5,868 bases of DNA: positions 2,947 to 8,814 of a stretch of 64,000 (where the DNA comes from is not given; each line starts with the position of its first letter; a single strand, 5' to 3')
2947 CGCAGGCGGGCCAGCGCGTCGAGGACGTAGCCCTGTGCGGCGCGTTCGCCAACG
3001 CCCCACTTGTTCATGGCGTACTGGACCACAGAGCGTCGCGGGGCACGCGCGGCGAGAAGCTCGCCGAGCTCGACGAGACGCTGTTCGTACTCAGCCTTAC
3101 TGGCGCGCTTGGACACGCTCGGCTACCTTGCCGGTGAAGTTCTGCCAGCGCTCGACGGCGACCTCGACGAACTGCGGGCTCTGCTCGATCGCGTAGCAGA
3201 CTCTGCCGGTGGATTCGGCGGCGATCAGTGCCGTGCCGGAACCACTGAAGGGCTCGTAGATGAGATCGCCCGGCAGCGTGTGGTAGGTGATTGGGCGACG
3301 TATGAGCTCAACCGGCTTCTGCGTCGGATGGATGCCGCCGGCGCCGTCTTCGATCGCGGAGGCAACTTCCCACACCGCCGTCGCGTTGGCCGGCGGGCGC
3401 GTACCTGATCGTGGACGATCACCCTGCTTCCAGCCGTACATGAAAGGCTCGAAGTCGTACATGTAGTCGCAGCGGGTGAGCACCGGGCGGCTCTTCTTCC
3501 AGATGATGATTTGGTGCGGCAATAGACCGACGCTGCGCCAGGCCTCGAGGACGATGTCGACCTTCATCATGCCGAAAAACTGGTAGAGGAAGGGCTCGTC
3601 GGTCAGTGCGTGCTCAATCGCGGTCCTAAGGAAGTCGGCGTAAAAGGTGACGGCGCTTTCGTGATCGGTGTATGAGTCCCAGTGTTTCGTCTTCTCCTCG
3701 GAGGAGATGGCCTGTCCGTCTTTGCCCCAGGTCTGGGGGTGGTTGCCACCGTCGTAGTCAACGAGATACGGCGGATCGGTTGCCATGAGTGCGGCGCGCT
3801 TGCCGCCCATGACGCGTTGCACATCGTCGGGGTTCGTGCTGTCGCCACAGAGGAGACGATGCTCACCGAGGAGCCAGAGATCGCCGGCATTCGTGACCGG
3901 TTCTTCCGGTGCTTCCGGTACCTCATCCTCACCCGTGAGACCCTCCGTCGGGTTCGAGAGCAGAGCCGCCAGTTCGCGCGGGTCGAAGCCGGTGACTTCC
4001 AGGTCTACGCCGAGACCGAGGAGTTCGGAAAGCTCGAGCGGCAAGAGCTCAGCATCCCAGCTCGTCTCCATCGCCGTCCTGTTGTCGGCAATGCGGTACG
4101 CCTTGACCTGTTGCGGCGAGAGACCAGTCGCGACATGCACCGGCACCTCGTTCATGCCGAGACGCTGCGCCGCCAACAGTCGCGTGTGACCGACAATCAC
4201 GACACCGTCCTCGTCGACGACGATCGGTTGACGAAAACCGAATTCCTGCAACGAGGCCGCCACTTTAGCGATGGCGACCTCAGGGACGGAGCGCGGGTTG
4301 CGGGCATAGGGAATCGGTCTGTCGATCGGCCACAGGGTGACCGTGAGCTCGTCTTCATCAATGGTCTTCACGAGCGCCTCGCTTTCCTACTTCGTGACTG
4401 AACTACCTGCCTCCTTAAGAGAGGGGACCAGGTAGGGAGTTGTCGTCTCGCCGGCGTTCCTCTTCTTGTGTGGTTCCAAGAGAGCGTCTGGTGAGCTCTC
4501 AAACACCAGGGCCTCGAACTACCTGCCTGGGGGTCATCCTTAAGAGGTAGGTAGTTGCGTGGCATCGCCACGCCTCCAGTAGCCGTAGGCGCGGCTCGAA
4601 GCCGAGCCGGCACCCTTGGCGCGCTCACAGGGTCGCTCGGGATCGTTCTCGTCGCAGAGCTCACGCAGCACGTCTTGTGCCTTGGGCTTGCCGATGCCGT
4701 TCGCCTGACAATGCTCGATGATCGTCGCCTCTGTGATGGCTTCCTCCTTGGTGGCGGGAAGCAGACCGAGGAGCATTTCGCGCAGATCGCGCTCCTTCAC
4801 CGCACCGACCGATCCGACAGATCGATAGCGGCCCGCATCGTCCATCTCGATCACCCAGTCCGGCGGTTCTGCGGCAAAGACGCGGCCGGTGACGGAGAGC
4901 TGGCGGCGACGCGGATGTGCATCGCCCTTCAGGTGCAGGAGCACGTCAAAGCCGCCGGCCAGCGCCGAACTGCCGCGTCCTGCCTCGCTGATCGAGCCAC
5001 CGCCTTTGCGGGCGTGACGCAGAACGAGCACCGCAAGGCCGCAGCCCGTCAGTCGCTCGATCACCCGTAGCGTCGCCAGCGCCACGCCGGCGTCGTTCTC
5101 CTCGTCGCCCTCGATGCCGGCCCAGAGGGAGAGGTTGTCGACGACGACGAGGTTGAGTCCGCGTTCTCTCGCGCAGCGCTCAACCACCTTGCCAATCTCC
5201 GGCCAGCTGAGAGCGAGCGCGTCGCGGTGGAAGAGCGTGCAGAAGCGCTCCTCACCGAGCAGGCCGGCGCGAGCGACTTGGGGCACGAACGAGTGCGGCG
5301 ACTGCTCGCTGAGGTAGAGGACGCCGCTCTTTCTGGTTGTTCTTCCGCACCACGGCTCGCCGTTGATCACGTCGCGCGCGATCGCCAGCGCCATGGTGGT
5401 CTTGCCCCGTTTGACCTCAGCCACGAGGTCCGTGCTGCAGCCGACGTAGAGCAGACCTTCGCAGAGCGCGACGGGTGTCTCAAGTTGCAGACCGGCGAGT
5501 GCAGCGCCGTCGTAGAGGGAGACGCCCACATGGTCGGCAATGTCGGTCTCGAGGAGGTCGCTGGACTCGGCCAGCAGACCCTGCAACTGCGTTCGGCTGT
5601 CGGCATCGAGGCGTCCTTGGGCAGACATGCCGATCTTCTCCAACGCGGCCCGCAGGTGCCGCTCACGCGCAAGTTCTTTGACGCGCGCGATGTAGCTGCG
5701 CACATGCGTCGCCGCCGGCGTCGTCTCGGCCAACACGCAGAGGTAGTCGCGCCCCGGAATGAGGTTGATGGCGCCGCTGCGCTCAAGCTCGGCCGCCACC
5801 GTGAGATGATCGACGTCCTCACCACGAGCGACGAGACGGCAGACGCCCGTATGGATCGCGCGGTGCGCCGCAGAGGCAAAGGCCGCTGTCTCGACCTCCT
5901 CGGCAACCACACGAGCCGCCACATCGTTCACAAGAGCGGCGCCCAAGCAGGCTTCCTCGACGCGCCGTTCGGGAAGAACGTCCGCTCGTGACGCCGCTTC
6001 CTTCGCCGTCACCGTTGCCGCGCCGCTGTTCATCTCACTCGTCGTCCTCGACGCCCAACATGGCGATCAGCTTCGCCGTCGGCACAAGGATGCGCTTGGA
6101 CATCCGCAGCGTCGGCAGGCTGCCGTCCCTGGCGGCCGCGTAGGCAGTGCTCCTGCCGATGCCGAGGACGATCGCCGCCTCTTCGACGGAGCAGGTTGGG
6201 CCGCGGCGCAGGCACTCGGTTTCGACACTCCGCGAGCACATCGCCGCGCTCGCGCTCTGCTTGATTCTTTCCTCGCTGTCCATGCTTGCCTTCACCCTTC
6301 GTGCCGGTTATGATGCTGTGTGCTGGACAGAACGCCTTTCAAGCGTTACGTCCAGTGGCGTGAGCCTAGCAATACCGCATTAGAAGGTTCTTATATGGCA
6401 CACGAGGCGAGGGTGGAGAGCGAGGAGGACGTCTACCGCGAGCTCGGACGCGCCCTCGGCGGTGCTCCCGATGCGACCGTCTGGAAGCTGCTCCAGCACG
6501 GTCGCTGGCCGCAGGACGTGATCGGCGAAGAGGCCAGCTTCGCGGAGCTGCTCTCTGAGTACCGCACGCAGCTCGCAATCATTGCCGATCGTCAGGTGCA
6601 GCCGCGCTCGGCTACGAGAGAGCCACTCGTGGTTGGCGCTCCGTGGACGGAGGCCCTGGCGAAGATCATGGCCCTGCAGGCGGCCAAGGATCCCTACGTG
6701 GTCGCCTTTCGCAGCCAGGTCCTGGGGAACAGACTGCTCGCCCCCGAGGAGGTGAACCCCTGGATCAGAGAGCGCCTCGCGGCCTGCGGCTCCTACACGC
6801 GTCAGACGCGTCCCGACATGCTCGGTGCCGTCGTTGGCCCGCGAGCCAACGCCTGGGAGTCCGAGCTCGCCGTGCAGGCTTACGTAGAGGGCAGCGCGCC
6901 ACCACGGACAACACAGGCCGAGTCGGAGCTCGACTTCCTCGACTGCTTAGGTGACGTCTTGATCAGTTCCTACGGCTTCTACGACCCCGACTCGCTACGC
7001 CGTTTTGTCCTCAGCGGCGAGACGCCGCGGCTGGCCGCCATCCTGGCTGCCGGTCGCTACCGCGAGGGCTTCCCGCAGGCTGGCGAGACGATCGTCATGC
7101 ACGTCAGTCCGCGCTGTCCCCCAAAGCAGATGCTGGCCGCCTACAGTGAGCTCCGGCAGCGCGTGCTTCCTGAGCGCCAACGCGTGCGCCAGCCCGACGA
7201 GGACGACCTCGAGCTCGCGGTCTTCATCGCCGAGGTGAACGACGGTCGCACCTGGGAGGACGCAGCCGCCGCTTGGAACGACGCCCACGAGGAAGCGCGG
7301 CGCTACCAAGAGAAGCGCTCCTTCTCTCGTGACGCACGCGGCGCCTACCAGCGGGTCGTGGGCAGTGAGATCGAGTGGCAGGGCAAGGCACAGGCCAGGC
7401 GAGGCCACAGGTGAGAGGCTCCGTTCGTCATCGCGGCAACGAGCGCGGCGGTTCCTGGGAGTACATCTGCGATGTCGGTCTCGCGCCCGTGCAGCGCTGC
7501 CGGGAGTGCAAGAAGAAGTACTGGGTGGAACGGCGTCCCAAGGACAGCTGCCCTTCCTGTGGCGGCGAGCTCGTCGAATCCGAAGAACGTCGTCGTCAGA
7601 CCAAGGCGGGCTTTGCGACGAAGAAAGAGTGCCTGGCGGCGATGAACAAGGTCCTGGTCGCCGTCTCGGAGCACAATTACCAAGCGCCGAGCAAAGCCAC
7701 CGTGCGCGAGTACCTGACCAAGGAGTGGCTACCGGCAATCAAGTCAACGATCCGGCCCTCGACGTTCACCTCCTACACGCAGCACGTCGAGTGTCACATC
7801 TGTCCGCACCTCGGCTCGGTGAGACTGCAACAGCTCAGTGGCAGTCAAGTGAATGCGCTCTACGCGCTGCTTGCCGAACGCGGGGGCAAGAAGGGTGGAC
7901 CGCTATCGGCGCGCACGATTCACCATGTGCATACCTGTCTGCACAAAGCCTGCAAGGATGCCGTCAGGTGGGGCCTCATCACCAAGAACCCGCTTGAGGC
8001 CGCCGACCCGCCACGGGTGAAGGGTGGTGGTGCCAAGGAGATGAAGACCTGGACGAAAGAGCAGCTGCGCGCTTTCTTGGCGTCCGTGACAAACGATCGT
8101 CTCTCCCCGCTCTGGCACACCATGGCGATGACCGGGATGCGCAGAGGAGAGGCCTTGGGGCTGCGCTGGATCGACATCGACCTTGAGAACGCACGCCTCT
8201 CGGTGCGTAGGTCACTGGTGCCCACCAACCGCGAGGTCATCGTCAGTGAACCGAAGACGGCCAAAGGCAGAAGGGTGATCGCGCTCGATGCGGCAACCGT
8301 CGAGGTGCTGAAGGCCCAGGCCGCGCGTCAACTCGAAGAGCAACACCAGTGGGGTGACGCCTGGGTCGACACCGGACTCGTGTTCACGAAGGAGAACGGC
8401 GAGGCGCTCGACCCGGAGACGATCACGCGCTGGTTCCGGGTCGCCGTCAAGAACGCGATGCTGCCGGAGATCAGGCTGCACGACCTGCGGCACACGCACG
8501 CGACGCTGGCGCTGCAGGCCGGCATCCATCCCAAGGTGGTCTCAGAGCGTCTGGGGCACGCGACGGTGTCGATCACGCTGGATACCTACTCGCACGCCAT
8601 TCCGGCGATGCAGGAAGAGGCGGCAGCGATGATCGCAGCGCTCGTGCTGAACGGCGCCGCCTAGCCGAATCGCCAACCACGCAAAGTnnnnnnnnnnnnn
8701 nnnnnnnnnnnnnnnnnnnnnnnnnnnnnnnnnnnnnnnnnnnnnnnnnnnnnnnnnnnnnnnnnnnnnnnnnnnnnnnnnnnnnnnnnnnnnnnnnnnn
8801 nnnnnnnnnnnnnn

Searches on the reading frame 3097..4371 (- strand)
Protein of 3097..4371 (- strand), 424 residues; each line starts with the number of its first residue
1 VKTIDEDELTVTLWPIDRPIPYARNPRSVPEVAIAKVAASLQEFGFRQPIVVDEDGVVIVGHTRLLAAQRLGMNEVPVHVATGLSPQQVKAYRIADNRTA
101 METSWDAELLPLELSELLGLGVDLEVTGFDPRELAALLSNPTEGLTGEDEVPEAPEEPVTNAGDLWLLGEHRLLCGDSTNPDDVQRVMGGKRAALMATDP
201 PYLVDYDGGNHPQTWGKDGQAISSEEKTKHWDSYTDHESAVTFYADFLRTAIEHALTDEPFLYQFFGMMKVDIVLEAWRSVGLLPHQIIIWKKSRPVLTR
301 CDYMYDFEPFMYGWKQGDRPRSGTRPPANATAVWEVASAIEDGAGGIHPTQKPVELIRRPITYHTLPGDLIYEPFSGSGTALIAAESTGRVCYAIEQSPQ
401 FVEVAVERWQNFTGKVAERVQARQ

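Call 45: search_protein_families(library=pfam, proteins=[window:3097-4371:-], max_evalue=0.01)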
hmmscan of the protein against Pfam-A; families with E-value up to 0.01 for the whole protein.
window:3097-4371:- (424 aa): 2 families
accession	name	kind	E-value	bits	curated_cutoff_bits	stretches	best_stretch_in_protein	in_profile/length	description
PF01555.25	N6_N4_Mtase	-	7.5e-21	75.5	26.7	1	195-407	3-221/221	DNA methylase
PF02195.25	ParB_N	-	0.00029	21.3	26.3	1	29-81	22-78/95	ParB N-terminal domain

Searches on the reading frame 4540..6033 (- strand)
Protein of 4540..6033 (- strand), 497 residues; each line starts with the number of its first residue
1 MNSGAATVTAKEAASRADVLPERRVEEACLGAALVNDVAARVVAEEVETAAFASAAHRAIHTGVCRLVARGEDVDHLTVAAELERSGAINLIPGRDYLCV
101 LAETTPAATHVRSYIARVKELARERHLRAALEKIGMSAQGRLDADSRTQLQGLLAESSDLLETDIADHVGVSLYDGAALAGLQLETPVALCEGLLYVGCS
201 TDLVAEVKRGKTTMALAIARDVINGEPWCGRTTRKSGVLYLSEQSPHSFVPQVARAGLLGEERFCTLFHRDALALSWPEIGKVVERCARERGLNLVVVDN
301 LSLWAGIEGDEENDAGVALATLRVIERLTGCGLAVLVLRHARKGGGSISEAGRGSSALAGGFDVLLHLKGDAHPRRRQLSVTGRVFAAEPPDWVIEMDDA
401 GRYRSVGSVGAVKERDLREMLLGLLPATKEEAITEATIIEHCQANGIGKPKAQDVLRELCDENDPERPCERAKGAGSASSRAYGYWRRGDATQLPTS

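Call 45: search_protein_families(library=pfam, proteins=[window:4540-6033:-], max_evalue=0.01)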
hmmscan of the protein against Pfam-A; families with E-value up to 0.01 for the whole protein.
window:4540-6033:- (497 aa): 2 families
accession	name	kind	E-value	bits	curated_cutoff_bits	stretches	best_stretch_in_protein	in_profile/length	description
PF13481.12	AAA_25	-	4.5e-16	59.5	27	1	184-345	19-194/195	AAA domain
PF00772.26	DnaB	-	1e-15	58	23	1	24-120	7-103/103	DnaB-like helicase N terminal domain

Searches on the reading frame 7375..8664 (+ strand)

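Call 45: search_protein_families(library=pfam, proteins=[window:7375-8664:+], max_evalue=0.01)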
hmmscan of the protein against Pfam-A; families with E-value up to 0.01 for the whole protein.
window:7375-8664:+ (429 aa): 4 families
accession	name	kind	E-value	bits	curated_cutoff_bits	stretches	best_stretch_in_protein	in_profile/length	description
PF00589.27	Phage_integrase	-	1.9e-21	77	27.1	1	230-408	7-168/172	Phage integrase family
PF14659.12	Phage_int_SAM_3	-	3.7e-09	37.1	22.6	1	113-159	4-50/58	Phage integrase, N-terminal SAM-like domain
PF01155.25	HypA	-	0.0045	17.4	28.9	0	39-69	70-99/112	Hydrogenase/urease nickel incorporation, metallochaperone, hypA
PF13102.12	Phage_int_SAM_5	-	0.0067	17.2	22.3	0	127-208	18-94/98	Phage integrase SAM-like domain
